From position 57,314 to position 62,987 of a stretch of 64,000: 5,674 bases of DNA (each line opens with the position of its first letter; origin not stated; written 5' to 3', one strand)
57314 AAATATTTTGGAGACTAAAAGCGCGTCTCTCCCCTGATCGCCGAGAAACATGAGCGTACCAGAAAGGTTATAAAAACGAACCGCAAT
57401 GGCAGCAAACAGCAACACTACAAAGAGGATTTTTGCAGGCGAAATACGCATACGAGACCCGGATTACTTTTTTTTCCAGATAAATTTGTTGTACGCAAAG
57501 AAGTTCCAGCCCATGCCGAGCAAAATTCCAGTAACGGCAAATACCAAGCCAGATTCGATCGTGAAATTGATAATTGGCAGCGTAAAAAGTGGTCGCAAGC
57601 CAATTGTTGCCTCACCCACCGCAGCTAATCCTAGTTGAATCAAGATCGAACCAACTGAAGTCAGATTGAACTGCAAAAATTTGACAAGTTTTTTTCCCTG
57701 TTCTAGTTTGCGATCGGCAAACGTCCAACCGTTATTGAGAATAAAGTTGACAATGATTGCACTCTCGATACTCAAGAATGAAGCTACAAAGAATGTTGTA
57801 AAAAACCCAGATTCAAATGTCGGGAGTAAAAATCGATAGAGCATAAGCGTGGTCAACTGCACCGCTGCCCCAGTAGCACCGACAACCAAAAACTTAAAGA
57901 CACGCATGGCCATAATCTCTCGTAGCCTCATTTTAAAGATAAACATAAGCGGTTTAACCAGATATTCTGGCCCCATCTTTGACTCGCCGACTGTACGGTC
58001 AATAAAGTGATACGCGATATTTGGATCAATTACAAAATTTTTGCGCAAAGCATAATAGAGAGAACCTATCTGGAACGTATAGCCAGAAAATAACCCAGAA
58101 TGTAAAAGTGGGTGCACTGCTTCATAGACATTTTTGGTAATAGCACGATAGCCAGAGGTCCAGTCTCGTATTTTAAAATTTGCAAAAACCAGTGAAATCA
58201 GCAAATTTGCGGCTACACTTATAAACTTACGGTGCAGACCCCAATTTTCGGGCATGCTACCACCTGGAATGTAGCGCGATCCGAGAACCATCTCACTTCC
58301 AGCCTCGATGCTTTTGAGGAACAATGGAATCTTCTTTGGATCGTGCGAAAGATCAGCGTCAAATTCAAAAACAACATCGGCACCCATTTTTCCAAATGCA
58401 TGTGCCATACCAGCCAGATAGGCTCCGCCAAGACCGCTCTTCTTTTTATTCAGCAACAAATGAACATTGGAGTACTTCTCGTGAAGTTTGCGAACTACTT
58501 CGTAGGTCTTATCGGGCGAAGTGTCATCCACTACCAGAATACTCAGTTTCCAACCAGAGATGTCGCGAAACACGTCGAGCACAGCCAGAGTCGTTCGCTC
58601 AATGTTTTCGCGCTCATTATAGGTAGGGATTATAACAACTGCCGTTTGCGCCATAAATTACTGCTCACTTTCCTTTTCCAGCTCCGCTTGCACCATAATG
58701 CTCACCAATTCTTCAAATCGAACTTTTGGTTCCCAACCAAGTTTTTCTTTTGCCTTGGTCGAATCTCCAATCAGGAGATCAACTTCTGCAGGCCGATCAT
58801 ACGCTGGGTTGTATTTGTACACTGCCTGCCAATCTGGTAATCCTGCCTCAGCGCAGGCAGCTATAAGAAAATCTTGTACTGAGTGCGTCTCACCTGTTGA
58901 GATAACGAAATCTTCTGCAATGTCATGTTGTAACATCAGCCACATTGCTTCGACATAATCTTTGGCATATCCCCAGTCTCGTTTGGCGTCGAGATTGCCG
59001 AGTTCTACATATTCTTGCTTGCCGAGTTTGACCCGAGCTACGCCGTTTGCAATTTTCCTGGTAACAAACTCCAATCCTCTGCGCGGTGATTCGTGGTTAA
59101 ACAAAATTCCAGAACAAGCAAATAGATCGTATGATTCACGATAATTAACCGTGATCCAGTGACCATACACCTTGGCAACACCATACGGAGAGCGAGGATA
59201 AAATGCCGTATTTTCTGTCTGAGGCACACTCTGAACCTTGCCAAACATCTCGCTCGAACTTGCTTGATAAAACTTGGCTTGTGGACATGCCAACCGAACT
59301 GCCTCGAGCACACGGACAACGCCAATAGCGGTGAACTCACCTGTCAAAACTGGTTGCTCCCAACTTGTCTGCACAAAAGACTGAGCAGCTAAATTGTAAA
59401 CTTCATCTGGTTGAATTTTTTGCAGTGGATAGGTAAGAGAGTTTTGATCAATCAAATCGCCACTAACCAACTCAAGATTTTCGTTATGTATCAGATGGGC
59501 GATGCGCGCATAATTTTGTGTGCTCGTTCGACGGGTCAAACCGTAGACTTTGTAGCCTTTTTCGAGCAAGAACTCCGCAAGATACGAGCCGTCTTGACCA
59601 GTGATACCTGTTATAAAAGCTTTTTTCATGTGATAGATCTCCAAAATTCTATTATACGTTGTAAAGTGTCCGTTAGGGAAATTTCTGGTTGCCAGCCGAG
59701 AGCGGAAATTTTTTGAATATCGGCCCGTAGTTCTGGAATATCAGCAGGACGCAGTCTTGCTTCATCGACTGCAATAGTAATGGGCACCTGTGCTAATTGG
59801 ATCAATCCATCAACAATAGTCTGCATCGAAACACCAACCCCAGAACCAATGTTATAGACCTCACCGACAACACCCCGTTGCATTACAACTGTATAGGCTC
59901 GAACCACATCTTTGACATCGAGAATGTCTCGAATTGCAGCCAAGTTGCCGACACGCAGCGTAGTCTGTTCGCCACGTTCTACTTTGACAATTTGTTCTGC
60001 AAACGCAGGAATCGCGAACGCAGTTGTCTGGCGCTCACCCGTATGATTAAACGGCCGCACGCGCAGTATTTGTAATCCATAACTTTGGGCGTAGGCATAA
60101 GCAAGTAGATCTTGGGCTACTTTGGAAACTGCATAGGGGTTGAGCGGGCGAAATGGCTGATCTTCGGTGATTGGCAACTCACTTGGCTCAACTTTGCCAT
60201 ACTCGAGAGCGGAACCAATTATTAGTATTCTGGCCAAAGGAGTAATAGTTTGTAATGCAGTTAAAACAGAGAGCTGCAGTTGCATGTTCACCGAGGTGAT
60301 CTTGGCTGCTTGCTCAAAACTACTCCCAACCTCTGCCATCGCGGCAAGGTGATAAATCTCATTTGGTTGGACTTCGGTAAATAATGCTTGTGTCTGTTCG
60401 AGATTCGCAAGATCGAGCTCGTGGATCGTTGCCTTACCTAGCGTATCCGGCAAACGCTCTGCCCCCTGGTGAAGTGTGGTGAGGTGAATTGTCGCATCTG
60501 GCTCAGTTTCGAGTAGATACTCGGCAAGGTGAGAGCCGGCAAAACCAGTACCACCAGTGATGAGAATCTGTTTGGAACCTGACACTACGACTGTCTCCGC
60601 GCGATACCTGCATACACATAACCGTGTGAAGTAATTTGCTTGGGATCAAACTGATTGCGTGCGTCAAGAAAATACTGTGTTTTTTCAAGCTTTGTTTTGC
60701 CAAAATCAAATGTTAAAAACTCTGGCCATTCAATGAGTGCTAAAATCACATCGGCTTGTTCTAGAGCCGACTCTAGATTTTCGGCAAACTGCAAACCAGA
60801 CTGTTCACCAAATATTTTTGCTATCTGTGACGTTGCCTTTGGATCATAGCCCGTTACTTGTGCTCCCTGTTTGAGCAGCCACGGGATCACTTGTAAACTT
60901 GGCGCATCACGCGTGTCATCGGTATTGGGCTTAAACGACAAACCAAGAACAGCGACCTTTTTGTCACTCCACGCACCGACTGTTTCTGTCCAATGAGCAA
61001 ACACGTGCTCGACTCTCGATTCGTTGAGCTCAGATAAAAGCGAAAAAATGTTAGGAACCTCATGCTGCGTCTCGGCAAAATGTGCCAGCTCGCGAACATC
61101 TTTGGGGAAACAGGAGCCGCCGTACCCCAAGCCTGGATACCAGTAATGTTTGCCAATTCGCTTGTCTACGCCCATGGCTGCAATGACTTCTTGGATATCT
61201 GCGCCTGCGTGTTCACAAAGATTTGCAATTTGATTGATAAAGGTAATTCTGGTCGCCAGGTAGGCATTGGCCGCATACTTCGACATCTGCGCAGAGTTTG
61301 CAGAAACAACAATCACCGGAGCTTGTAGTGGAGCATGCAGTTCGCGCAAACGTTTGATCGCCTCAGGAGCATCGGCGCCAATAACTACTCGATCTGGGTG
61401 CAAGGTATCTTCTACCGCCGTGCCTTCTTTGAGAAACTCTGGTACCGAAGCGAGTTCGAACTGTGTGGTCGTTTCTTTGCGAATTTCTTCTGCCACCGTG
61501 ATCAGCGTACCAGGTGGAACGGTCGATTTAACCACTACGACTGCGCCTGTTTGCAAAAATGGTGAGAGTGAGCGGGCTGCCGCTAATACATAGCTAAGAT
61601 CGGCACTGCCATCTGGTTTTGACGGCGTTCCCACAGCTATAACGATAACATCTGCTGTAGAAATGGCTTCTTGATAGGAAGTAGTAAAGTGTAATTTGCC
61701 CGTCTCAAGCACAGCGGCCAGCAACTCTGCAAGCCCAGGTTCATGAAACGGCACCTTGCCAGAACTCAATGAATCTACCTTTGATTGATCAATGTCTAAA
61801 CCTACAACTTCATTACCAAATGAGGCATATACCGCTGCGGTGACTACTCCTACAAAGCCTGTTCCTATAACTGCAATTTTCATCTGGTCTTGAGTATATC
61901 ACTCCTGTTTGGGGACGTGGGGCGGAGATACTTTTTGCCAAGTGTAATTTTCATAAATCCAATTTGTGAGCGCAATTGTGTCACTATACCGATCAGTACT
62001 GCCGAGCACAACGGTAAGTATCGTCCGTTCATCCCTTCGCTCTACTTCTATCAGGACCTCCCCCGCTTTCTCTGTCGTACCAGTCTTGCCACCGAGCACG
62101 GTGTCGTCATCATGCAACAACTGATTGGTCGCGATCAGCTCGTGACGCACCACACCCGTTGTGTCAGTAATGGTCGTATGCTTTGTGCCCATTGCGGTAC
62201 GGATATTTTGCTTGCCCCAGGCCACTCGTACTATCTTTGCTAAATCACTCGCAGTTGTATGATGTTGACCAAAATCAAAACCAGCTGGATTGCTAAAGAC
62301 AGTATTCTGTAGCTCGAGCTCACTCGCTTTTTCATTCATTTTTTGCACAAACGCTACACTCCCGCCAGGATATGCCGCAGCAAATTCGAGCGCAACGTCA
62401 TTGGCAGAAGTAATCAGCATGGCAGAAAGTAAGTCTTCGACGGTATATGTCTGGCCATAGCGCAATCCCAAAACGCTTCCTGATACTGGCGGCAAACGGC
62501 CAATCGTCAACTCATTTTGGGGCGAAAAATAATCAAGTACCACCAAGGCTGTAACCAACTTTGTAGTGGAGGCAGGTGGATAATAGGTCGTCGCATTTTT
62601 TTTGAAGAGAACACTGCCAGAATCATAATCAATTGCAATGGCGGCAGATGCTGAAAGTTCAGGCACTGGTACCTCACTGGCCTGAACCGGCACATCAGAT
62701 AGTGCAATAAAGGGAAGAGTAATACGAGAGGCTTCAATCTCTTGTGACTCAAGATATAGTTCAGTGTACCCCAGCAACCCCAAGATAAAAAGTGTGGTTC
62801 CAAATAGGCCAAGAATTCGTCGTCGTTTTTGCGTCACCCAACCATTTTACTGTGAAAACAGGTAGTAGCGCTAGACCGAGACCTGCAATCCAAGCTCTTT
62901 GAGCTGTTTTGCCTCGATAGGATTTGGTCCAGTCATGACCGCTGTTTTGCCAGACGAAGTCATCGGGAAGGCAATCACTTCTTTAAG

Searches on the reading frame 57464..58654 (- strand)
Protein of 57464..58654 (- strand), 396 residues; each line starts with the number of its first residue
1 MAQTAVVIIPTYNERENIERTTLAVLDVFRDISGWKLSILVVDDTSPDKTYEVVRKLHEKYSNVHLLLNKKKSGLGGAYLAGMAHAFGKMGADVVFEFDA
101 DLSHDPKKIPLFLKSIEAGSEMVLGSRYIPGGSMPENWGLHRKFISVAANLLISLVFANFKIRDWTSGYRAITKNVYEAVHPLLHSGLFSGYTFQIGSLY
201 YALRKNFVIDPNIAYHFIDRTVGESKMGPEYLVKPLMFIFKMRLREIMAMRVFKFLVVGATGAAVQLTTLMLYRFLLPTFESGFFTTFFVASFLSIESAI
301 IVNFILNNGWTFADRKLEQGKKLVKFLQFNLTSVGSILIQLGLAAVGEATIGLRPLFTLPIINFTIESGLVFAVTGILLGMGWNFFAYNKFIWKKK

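Call 10: search_protein_families(library=pfam, proteins=[window:57464-58654:-], max_evalue=0.001)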
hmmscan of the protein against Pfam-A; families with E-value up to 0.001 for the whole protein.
window:57464-58654:- (396 aa): 2 families
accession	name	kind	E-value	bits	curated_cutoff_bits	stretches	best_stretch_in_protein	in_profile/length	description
PF00535.33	Glycos_transf_2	-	1.4e-27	97.1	23.3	1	7-143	2-131/168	Glycosyl transferase family 2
PF04138.20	GtrA_DPMS_TM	-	2.1e-15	57.4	26.1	1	254-393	1-117/117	GtrA/DPMS, transmembrane domain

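Call 19: search_protein_families(library=ncbifam, proteins=[window:57464-58654:-], max_evalue=0.1)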
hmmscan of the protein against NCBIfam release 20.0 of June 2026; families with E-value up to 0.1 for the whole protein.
window:57464-58654:- (396 aa): 22 families
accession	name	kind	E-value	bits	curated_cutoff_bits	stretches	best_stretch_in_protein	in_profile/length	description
NF047588.1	GlcsyltransPgfSStrep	equivalog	6.5e-20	71.6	500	1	6-294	4-272/308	glycosyltransferase PgfS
NF007986.1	PRK10714.1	equivalog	5.1e-11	42.1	529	1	5-286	8-270/316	undecaprenyl-phosphate 4-deoxy-4-formamido-L-arabinose transferase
TIGR04182.1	glyco_TIGR04182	equivalog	8.4e-11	41.8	325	1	6-181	3-160/293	S-layer glycoprotein N-glycosyltransferase AglJ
NF058614.1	PPMAGASynPpgS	equivalog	6.7e-10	38.8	370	1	6-180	3-165/226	polyprenyl-phospho-N-acetylgalactosaminyl synthase PpgS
NF041391.1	DPhHxTase_Halo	equivalog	1.3e-08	34.1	375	1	11-189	3-162/213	dolichyl-phosphate hexose transferase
TIGR03937.1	PgaC_IcaA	equivalog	3.7e-07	29.4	422.3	1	5-113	47-147/407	poly-beta-1,6-N-acetyl-D-glucosamine synthase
NF047683.1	TeichurnBiosyTuaG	equivalog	1.1e-06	28.5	400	1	5-90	8-89/252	teichuronic acid biosynthesis protein TuaG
TIGR03469.1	HpnB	hypoth_equivalog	1.1e-06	27.9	379.25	1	6-118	47-162/386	hopene-associated glycosyltransferase HpnB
NF007482.0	PRK10073.1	equivalog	1.4e-06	27.6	423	1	6-91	9-89/334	glycosyltransferase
NF050050.1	ProtGlycPglI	equivalog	1.9e-06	27.4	500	1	6-126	5-118/306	GalNAc(5)-diNAcBac-PP-undecaprenol beta-1,3-glucosyltransferase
TIGR04283.1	glyco_like_mftF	equivalog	8.4e-06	25.5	182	1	7-61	3-53/221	TIGR04283 family arsenosugar biosynthesis glycosyltransferase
NF038302.1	EPS_HpsE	equivalog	1.1e-05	24.6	300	1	7-68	5-65/307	hormogonium polysaccharide biosynthesis glycosyltransferase HpsE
NF041875.1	EPS_EpsD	equivalog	4.5e-05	23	370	1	7-126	3-115/325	exopolysaccharide biosynthesis glycosyltransferase EpsD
NF053739.1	GlytfEpsEBac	equivalog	0.00033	19.7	450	1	7-90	5-85/265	glycosyltransferase EpsE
TIGR01556.1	rhamnosyltran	subfamily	0.0013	18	200.55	1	33-119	18-101/281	rhamnosyltransferase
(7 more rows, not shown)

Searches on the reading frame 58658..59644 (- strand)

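Call 10: search_protein_families(library=pfam, proteins=[window:58658-59644:-], max_evalue=0.001)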
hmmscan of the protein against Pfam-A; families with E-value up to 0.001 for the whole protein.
window:58658-59644:- (328 aa): 4 families
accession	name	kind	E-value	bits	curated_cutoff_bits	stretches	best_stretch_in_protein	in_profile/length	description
PF16363.11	GDP_Man_Dehyd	-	3.7e-134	447.8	27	1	10-317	1-332/332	GDP-mannose 4,6 dehydratase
PF01370.27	Epimerase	-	5.6e-71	239.2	20.9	1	10-248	2-239/240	NAD dependent epimerase/dehydratase family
PF04321.23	RmlD_sub_bind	-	1.6e-07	31.1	27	1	9-171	3-142/287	RmlD substrate binding domain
PF05368.20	NmrA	-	1.5e-06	28.4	27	1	7-75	3-68/298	NmrA-like family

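Call 63: search_protein_families(library=ncbifam, proteins=[window:58658-59644:-], max_evalue=0.00001)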
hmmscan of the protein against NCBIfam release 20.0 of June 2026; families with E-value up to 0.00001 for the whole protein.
window:58658-59644:- (328 aa): 12 families
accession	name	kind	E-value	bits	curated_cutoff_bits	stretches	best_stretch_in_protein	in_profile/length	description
TIGR01472.1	gmd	equivalog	1.5e-129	432.1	415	1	7-323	1-340/342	GDP-mannose 4,6-dehydratase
TIGR01181.1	dTDP_gluc_dehyt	equivalog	1e-31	110.2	365.1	1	9-322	2-312/321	dTDP-glucose 4,6-dehydratase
TIGR04180.1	EDH_00030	hypoth_equivalog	6.1e-30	104.3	475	1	10-308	2-296/297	NAD-dependent 4,6-dehydratase LegB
TIGR02622.1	CDP_4_6_dhtase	equivalog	1.2e-26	93.7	278.45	1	3-124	1-123/352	CDP-glucose 4,6-dehydratase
TIGR01179.1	galE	equivalog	1.9e-19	69.7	262.3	1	10-177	3-169/332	UDP-glucose 4-epimerase GalE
NF007582.0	PRK10217.1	equivalog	1.1e-16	60.9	698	1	6-326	1-336/355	dTDP-glucose 4,6-dehydratase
NF007490.0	PRK10084.1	subfamily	1.5e-13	50.5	649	1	8-320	2-333/361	dTDP-glucose 4,6-dehydratase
NF007956.0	PRK10675.1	subfamily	1.8e-09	37.2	394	1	9-162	3-157/338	UDP-glucose 4-epimerase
NF043036.1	ErythonDh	equivalog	4.6e-09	35.9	325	1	9-168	3-163/321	D-erythronate dehydrogenase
NF052578.1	StrlDmthSdmBMthl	equivalog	4.6e-08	33.2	600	1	10-260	4-238/328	sterol demethylase protein SdmB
NF011728.1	PRK15181.1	equivalog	5.9e-08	32.1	760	1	6-314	15-330/348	Vi polysaccharide biosynthesis UDP-N-acetylglucosaminuronic acid C-4 epimerase TviC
TIGR03466.1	HpnA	hypoth_equivalog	2.2e-07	30.1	367.65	1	8-97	2-83/327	hopanoid-associated sugar epimerase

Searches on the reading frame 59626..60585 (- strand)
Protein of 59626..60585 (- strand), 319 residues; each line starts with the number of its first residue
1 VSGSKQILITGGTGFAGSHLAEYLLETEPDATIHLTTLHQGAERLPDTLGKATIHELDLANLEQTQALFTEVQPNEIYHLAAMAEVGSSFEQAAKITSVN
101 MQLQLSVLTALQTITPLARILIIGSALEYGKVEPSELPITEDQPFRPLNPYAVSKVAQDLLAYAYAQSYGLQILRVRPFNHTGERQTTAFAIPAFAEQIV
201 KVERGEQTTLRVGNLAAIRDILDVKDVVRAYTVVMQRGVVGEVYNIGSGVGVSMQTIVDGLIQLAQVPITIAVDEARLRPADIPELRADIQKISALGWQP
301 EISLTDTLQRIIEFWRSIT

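Call 36: search_protein_families(library=pfam, proteins=[window:59626-60585:-], max_evalue=0.01)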
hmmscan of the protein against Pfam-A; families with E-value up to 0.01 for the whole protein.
window:59626-60585:- (319 aa): 6 families
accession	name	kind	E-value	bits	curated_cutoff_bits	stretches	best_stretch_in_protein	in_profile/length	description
PF16363.11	GDP_Man_Dehyd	-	9.9e-65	219.6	27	1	8-310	1-331/332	GDP-mannose 4,6 dehydratase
PF01370.27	Epimerase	-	1.6e-53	182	20.9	1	7-247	1-240/240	NAD dependent epimerase/dehydratase family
PF02719.21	Polysacc_synt_2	-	2.1e-08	34.2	20.2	1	7-267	1-249/293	Polysaccharide biosynthesis protein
PF07993.18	NAD_binding_4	-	6.9e-07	29.1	20.1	1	9-58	1-55/258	Male sterility protein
PF04321.23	RmlD_sub_bind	-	9.8e-07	28.6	27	1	6-157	2-131/287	RmlD substrate binding domain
PF01073.25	3Beta_HSD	-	9.7e-06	25.2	22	1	8-110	1-102/280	3-beta hydroxysteroid dehydrogenase/isomerase family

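Call 63: search_protein_families(library=ncbifam, proteins=[window:59626-60585:-], max_evalue=0.00001)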
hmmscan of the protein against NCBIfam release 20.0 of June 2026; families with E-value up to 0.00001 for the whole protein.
window:59626-60585:- (319 aa): 18 families
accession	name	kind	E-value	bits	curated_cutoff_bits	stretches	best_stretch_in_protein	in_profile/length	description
TIGR01181.1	dTDP_gluc_dehyt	equivalog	2.9e-42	144.9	365.1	1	6-315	1-311/321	dTDP-glucose 4,6-dehydratase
TIGR04180.1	EDH_00030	hypoth_equivalog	1.4e-41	142.5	475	1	7-302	1-296/297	NAD-dependent 4,6-dehydratase LegB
TIGR01179.1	galE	equivalog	3.4e-34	118.2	262.3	1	6-309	1-319/332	UDP-glucose 4-epimerase GalE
TIGR01472.1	gmd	equivalog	2e-31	109.4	415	1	6-313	2-336/342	GDP-mannose 4,6-dehydratase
NF007582.0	PRK10217.1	equivalog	9.9e-23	80.8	698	1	5-263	2-272/355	dTDP-glucose 4,6-dehydratase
NF007490.0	PRK10084.1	subfamily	1.2e-20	73.9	649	2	136-315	151-334/361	dTDP-glucose 4,6-dehydratase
NF047922.1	GDPFucSynFcl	equivalog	4e-20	72.5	500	1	52-313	32-299/308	GDP-L-fucose synthase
TIGR02622.1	CDP_4_6_dhtase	equivalog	1.3e-19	70.6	278.45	1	4-317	4-332/352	CDP-glucose 4,6-dehydratase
TIGR02197.1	heptose_epim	equivalog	1.6e-19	70.2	274.6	1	7-266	1-261/316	ADP-glyceromanno-heptose 6-epimerase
NF011728.1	PRK15181.1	equivalog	7.1e-16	58.1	760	1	4-314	15-336/348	Vi polysaccharide biosynthesis UDP-N-acetylglucosaminuronic acid C-4 epimerase TviC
NF007956.0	PRK10675.1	subfamily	1.3e-12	47.5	394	1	6-309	2-323/338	UDP-glucose 4-epimerase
NF008872.0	PRK11908.1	equivalog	2.7e-11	43.1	294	1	5-265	2-271/349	bifunctional UDP-4-keto-pentose/UDP-xylose synthase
NF043036.1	ErythonDh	equivalog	6.3e-11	42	325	1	6-166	2-164/321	D-erythronate dehydrogenase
NF008360.0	PRK11150.1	equivalog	1e-08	34.8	452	1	7-266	2-255/310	ADP-glyceromanno-heptose 6-epimerase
TIGR03466.1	HpnA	hypoth_equivalog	5.8e-08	32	367.65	1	6-268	2-249/327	hopanoid-associated sugar epimerase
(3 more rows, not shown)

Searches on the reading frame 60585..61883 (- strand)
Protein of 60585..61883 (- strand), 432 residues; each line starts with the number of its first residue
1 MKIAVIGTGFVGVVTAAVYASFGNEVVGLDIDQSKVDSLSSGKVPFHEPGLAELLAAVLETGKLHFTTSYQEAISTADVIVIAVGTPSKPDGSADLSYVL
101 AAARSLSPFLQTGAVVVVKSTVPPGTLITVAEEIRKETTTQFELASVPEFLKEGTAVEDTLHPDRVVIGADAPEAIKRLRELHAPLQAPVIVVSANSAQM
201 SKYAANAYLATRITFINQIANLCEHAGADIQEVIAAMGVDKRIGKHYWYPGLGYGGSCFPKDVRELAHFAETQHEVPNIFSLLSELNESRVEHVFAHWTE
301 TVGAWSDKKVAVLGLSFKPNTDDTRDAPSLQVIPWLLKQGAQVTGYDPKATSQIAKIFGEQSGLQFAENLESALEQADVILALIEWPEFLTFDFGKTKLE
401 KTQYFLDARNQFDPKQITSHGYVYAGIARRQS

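Call 36: search_protein_families(library=pfam, proteins=[window:60585-61883:-], max_evalue=0.01)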
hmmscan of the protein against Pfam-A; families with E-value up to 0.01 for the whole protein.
window:60585-61883:- (432 aa): 9 families
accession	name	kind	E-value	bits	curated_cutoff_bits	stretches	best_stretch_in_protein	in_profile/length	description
PF03721.20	UDPG_MGDP_dh_N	-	1.1e-63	214.7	27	1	1-182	1-187/187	UDP-glucose/GDP-mannose dehydrogenase family, NAD binding domain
PF00984.24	UDPG_MGDP_dh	-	1.2e-33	115.5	25.4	1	197-288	2-93/94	UDP-glucose/GDP-mannose dehydrogenase family, central domain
PF03720.21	UDPG_MGDP_dh_C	-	2.5e-28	98.9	30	1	311-414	1-103/103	UDP-glucose/GDP-mannose dehydrogenase family, UDP binding domain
PF03446.21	NAD_binding_2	-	1.4e-09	38.6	21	1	2-139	1-112/161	NAD binding domain of 6-phosphogluconate dehydrogenase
PF03807.23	F420_oxidored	-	1.2e-05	26.3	21.6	0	2-85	1-68/94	NADP oxidoreductase coenzyme F420-dependent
PF01262.27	AlaDh_PNT_C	-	1.7e-05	24.8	23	1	2-89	30-105/214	Alanine dehydrogenase/PNT, C-terminal domain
PF01210.29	NAD_Gly3P_dh_N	-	9.5e-05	22.9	23.1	1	2-87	1-80/158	NAD-dependent glycerol-3-phosphate dehydrogenase N-terminus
PF02826.25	2-Hacid_dh_C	-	0.0003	20.7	25.1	0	2-42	38-78/178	D-isomer specific 2-hydroxyacid dehydrogenase, NAD binding domain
PF02737.24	3HCDH_N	-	0.00034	21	22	1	2-82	1-84/180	3-hydroxyacyl-CoA dehydrogenase, NAD binding domain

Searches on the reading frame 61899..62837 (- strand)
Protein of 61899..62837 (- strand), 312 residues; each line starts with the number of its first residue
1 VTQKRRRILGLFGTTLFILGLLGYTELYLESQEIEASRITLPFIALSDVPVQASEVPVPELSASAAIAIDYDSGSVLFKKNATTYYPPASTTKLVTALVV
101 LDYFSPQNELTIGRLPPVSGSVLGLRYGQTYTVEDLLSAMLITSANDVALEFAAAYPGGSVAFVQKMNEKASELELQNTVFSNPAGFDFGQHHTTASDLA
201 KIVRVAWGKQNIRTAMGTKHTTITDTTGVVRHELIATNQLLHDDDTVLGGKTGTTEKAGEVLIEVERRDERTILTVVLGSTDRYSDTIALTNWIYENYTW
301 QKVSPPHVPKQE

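Call 36: search_protein_families(library=pfam, proteins=[window:61899-62837:-], max_evalue=0.01)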
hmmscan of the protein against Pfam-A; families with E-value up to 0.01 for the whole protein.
window:61899-62837:- (312 aa): 4 families
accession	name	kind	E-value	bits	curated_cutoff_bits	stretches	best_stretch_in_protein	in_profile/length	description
PF00768.25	Peptidase_S11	-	2.6e-46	158.5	27.6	1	56-280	5-237/239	D-alanyl-D-alanine carboxypeptidase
PF13354.11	Beta-lactamase2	-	1.1e-08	35.1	22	1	70-277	6-212/214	Beta-lactamase enzyme family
PF02113.21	Peptidase_S13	-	5.6e-05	22.5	22.8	1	59-110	12-65/444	D-Ala-D-Ala carboxypeptidase 3 (S13) family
PF00905.27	Transpeptidase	-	0.00061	19.5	22.1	0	80-192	34-139/299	Penicillin binding protein transpeptidase domain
